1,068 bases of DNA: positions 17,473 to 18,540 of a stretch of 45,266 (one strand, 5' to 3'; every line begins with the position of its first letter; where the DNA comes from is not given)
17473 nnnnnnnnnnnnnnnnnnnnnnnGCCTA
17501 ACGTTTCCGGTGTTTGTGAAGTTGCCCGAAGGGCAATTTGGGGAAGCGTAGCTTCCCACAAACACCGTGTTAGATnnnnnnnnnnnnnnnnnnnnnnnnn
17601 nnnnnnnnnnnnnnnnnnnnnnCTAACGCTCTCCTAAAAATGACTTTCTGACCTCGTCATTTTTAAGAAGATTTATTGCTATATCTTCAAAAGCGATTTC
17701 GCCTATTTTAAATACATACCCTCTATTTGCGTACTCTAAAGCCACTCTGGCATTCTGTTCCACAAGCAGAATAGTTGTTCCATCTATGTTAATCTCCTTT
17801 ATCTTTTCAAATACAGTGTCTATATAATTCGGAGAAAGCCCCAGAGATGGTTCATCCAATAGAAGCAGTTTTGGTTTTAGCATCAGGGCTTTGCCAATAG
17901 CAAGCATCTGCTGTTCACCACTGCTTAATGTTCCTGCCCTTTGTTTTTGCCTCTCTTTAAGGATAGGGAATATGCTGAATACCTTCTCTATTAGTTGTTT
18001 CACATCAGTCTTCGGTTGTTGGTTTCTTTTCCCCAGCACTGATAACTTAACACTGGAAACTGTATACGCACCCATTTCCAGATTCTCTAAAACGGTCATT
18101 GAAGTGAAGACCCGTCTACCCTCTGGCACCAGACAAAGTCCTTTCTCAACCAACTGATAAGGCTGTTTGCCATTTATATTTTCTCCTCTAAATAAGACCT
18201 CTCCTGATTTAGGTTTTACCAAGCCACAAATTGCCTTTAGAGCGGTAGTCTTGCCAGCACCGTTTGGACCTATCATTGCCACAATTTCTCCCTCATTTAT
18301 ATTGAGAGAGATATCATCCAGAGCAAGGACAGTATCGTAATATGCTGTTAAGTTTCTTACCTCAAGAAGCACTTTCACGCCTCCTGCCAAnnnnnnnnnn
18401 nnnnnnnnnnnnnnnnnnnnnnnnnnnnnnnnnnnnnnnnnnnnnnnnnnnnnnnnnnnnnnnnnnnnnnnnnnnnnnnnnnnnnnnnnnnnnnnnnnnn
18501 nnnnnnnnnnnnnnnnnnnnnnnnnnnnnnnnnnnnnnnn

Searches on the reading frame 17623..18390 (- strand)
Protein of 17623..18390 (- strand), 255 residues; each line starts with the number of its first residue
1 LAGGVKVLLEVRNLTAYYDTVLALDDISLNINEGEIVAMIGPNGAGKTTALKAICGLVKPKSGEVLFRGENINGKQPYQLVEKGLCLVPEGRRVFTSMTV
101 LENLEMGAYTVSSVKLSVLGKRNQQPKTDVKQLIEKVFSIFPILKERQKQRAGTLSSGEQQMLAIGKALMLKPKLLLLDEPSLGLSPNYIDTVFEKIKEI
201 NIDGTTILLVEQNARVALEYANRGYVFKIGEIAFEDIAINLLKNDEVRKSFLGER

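Call 88: search_protein_families(library=pfam, proteins=[window:17623-18390:-], max_evalue=0.001)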
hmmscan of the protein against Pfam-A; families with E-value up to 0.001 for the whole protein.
window:17623-18390:- (255 aa): 4 families
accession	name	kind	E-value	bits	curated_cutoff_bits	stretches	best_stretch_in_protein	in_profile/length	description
PF00005.33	ABC_tran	-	8.5e-34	117.5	25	1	24-182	1-136/137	ABC transporter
PF13304.12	AAA_21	-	3.5e-13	50.7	27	1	124-209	208-295/304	AAA domain, putative AbiEii toxin, Type IV TA system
PF13476.12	AAA_23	-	4.6e-05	24.6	27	1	24-56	17-41/201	AAA domain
PF13175.12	AAA_15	-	0.00013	22.1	32.1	1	10-61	7-50/374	AAA ATPase domain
